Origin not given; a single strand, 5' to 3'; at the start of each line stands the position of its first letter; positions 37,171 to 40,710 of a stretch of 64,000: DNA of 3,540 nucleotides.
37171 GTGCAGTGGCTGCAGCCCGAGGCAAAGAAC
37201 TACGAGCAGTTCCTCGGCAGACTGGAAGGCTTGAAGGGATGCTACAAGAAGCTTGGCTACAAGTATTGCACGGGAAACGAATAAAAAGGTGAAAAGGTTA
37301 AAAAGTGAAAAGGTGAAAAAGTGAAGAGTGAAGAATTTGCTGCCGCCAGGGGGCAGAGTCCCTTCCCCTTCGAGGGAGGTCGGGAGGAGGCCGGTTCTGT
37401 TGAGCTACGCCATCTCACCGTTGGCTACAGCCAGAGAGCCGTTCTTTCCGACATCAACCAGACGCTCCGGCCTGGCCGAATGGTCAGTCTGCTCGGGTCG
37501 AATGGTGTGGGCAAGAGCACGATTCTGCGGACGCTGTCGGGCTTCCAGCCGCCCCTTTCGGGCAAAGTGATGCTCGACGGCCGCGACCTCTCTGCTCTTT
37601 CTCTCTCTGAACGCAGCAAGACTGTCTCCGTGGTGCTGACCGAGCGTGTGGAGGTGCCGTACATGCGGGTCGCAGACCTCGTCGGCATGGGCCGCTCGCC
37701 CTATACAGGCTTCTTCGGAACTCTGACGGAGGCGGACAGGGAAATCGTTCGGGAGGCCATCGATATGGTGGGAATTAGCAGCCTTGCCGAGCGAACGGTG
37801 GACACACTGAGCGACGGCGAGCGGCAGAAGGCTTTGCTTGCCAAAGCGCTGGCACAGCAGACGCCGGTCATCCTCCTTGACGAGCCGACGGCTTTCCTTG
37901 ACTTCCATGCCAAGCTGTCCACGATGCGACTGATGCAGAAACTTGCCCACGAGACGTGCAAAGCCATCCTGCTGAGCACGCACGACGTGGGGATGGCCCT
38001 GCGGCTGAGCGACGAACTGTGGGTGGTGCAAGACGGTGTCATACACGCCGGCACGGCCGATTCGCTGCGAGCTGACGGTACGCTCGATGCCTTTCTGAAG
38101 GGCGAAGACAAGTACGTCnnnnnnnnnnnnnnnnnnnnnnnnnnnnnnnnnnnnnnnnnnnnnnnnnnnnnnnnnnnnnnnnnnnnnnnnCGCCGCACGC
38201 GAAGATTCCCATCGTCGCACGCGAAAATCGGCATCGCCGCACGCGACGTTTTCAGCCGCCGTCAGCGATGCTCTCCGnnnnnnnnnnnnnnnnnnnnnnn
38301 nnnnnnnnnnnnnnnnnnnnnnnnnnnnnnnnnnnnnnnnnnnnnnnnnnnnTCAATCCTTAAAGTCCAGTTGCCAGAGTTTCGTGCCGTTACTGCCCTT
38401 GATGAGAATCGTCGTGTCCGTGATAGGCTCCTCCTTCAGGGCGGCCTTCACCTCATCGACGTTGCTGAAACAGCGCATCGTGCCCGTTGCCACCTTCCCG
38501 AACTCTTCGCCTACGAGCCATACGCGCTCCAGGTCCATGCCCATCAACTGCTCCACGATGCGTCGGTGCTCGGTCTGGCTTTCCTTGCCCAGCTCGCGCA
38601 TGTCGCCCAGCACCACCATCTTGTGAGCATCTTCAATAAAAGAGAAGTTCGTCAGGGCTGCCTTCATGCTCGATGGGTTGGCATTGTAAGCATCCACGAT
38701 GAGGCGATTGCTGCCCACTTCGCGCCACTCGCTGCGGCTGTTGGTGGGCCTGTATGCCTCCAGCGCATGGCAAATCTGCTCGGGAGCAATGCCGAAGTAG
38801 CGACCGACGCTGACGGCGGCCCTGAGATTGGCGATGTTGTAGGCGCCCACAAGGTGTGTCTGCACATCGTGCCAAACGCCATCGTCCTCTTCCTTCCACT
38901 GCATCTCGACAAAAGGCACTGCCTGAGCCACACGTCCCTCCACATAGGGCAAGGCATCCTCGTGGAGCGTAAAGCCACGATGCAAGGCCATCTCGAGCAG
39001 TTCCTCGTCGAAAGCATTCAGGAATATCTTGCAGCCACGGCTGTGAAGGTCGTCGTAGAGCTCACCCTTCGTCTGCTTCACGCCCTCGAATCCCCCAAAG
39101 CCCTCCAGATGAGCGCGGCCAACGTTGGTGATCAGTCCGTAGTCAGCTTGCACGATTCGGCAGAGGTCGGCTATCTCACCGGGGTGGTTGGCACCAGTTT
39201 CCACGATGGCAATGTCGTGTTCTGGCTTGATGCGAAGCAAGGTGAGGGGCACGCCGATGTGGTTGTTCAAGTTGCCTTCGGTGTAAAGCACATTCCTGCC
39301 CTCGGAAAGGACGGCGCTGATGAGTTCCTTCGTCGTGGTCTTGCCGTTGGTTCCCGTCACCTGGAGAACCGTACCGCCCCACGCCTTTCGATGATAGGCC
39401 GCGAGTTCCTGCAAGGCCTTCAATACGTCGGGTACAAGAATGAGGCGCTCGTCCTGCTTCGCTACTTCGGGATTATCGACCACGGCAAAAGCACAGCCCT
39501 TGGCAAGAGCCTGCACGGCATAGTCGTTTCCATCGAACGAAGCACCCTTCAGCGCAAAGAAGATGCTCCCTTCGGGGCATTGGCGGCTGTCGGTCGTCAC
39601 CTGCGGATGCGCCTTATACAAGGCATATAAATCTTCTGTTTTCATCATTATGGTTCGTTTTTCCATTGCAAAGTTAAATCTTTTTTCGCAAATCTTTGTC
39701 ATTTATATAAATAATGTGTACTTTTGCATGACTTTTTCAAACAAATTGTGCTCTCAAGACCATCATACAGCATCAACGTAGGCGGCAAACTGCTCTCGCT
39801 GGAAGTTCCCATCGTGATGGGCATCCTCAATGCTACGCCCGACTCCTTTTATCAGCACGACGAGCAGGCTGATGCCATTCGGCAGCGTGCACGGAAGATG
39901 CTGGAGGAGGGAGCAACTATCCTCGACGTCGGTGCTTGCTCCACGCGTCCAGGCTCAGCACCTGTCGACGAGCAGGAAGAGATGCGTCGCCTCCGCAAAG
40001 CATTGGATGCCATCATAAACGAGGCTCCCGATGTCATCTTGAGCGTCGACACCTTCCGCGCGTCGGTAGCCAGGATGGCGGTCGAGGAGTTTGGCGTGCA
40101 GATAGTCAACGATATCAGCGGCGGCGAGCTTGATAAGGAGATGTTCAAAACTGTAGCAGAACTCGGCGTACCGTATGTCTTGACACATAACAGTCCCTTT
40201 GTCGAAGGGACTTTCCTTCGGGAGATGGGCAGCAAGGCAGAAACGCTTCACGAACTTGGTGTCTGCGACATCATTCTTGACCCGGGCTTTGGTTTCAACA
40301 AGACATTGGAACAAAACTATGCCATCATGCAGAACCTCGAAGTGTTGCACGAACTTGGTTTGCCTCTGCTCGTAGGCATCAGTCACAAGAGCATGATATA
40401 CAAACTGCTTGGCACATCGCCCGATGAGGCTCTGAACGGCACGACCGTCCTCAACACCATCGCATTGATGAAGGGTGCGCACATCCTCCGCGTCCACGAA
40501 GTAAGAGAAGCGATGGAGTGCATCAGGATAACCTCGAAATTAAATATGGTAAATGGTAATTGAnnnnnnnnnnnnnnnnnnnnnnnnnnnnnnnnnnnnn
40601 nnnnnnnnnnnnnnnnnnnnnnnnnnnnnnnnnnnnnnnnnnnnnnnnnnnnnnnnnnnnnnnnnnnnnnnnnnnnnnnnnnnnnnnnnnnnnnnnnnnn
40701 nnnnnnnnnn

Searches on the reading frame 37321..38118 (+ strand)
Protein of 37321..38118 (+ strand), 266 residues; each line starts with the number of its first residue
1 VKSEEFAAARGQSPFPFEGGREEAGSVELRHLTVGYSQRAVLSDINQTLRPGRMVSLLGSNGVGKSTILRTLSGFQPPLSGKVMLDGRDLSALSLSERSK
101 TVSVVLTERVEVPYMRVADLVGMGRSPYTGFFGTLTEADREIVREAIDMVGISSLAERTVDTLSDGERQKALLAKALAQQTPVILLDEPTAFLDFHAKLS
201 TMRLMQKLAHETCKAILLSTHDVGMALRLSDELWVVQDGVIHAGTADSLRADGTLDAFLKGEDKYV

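Call 41: search_protein_families(library=pfam, proteins=[window:37321-38118:+], max_evalue=0.01)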
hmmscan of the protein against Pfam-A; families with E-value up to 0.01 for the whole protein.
window:37321-38118:+ (266 aa): 5 families
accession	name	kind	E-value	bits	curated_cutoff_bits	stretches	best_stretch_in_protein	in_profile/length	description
PF00005.33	ABC_tran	-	1.1e-29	104.2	25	1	42-191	1-137/137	ABC transporter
PF13304.12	AAA_21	-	2.8e-11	44.5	27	1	155-223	230-300/304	AAA domain, putative AbiEii toxin, Type IV TA system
PF03193.22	RsgA_GTPase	-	0.00015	22.1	30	1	25-74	80-128/174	RsgA GTPase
PF02463.25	SMC_N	-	0.0008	19.3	40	0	162-223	136-199/220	RecF/RecN/SMC N terminal domain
PF13191.12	AAA_16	-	0.005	17.8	32.6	0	43-78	14-51/167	AAA ATPase domain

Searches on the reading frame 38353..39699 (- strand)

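Call 41: search_protein_families(library=pfam, proteins=[window:38353-39699:-], max_evalue=0.01)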
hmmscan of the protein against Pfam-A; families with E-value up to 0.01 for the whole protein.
window:38353-39699:- (448 aa): 3 families
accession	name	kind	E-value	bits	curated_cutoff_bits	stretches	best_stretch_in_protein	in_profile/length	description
PF08245.18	Mur_ligase_M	-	1.1e-34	120.6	24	1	114-298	1-199/200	Mur ligase middle domain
PF02875.26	Mur_ligase_C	-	1.1e-13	52.6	28.4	1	322-436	2-126/127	Mur ligase, glutamate ligase domain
PF01225.30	Mur_ligase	-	2.6e-10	41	21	1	34-103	5-94/95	Mur ligase family, catalytic domain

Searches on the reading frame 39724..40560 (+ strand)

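Call 41: search_protein_families(library=pfam, proteins=[window:39724-40560:+], max_evalue=0.01)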
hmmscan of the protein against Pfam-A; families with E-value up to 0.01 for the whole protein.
window:39724-40560:+ (279 aa): 1 family
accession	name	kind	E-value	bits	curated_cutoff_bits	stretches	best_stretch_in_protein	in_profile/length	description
PF00809.28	Pterin_bind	-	6.1e-63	213.1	25.5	1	32-258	1-244/244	Pterin binding enzyme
